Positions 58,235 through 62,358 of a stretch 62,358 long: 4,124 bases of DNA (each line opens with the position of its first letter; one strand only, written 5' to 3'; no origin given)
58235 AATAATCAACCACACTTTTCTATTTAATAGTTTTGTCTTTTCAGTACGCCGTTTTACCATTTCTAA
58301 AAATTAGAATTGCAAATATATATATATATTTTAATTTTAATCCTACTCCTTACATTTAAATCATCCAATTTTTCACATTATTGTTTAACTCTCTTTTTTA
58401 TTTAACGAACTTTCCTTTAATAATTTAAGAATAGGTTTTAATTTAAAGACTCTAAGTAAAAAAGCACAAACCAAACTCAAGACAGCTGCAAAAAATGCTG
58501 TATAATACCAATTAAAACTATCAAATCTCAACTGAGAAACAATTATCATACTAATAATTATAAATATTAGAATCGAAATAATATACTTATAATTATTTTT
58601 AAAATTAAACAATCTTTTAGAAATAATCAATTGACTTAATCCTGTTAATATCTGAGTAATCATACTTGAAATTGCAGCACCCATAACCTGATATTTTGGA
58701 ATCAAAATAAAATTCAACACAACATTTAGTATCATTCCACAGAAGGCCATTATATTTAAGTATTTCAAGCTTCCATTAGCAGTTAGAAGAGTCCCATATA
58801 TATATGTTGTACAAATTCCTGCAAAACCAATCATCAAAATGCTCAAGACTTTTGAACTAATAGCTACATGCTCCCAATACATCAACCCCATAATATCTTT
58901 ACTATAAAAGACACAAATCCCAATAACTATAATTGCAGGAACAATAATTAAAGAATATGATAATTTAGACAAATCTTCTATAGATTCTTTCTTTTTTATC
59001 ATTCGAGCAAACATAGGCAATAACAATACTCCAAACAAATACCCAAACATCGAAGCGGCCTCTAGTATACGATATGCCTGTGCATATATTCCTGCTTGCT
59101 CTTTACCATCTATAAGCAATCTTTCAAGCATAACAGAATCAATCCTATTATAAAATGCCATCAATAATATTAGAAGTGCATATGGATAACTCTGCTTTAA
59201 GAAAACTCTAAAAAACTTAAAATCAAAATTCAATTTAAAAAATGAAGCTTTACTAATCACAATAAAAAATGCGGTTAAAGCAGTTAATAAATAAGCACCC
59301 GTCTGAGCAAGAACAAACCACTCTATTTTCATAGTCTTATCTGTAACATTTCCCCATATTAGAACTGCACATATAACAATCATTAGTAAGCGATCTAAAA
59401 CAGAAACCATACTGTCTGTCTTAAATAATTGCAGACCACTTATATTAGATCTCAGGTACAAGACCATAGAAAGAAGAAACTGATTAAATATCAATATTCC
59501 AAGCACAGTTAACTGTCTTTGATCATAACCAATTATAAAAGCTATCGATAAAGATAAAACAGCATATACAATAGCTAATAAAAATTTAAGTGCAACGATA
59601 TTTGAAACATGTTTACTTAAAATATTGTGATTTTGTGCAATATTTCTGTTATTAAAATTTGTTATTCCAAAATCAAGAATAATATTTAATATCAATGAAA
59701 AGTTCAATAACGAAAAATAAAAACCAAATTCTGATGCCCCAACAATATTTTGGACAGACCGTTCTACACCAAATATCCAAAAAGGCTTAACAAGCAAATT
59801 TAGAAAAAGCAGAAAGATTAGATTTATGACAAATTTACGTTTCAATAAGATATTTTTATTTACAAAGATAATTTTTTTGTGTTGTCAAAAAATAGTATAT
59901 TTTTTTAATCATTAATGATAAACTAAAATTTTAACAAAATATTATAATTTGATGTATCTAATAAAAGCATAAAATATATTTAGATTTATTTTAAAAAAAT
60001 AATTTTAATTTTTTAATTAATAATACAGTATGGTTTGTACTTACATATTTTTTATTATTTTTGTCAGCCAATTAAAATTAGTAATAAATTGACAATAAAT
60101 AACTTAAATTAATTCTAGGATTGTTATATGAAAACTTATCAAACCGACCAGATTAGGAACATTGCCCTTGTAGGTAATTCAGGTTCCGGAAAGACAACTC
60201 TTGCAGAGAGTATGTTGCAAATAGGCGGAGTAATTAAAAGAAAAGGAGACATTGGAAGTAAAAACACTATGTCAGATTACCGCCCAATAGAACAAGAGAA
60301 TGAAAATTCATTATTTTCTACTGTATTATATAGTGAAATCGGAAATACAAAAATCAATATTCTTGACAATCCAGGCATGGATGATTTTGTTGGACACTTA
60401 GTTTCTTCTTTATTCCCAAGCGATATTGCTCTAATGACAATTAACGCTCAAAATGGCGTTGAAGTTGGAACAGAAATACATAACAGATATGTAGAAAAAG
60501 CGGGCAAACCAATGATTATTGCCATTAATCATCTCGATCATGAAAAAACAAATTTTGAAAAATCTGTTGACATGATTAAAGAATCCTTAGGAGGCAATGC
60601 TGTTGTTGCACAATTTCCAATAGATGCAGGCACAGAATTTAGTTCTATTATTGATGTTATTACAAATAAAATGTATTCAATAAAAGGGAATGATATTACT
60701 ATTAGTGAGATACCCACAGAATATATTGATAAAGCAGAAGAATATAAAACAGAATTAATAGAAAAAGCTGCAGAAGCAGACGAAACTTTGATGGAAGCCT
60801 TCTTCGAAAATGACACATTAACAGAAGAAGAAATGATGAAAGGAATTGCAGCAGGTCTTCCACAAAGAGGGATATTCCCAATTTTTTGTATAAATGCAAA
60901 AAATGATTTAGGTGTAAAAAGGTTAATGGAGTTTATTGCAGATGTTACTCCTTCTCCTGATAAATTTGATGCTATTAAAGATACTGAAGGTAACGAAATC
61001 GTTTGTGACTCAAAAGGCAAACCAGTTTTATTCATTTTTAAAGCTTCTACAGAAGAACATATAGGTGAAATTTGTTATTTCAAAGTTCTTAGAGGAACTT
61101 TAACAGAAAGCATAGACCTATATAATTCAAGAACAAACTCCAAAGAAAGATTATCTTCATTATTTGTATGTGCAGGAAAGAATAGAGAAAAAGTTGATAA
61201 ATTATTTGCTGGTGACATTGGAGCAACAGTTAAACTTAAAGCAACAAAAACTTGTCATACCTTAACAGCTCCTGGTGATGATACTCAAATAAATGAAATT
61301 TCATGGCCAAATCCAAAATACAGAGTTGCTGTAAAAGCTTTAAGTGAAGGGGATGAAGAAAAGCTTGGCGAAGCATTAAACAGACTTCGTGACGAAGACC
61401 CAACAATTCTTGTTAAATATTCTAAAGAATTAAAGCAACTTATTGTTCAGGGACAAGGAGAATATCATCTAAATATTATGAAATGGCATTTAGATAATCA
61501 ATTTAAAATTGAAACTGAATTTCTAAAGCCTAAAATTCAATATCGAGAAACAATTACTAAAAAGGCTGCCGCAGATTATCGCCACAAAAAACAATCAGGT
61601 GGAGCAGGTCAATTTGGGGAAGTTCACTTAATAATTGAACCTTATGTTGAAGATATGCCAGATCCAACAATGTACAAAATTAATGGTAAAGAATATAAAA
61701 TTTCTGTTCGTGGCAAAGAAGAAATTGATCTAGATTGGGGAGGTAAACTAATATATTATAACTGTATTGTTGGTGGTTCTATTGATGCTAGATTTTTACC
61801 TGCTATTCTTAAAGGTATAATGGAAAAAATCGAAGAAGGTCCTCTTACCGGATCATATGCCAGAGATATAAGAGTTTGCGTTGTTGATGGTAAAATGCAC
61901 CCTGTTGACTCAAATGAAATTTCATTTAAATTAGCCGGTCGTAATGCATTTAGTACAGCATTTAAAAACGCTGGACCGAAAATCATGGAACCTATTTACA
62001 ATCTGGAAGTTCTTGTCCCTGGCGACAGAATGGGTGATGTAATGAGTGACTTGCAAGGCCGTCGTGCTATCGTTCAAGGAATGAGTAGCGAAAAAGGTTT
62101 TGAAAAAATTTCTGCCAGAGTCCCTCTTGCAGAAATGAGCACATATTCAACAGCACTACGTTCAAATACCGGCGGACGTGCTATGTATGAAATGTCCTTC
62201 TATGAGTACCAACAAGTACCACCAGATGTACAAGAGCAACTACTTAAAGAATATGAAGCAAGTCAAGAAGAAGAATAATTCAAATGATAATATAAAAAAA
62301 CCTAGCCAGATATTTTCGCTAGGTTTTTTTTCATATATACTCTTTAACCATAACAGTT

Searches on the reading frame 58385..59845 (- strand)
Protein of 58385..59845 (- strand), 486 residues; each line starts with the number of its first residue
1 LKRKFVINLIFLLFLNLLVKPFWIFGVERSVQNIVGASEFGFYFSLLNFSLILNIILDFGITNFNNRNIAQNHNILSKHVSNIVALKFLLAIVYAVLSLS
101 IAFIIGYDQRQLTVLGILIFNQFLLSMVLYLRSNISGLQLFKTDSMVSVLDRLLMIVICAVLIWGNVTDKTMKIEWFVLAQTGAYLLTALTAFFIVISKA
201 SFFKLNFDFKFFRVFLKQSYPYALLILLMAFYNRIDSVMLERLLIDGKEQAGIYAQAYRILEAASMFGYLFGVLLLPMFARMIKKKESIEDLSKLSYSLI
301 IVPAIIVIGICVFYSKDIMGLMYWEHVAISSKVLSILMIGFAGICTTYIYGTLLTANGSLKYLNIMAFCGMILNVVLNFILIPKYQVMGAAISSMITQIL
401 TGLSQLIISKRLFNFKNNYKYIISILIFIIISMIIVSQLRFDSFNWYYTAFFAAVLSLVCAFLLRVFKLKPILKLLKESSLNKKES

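Call 82: search_protein_families(library=pfam, proteins=[window:58385-59845:-], max_evalue=0.001)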
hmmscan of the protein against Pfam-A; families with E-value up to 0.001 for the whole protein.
window:58385-59845:- (486 aa): 1 family
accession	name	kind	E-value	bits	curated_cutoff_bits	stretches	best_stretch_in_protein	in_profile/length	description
PF01943.22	Polysacc_synt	-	1.5e-17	64.4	28.2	1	31-282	26-273/274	Polysaccharide biosynthesis protein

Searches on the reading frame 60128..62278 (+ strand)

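Call 82: search_protein_families(library=pfam, proteins=[window:60128-62278:+], max_evalue=0.001)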
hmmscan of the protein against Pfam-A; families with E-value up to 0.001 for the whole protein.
window:60128-62278:+ (716 aa): 8 families
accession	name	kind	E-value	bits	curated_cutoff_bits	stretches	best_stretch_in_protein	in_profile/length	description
PF00009.33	GTP_EFTU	-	9e-30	104.1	26.5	1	8-275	2-187/188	Elongation factor Tu GTP binding domain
PF03764.24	EFG_IV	-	1.8e-28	99.2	24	2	537-615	42-120/121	Elongation factor G, domain IV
PF00679.30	EFG_C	-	7.4e-27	93.7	27.9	1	619-704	2-88/89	Elongation factor G C-terminus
PF14492.12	EFG_III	-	6.3e-20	71.5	27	1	394-465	2-73/75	Elongation Factor G, domain III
PF22042.2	EF-G_D2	-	4.7e-10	39.9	27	1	302-380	5-82/84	Elongation factor G domain 2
PF03144.31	GTP_EFTU_D2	-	1.3e-05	25.9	30.3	1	313-380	1-73/73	Elongation factor Tu domain 2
PF10662.15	PduV-EutP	-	0.00054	20.2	21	0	10-30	2-22/143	Ethanolamine utilisation - propanediol utilisation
PF01926.29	MMR_HSR1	-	0.00082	19.9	21.9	0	11-134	1-112/113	50S ribosome-binding GTPase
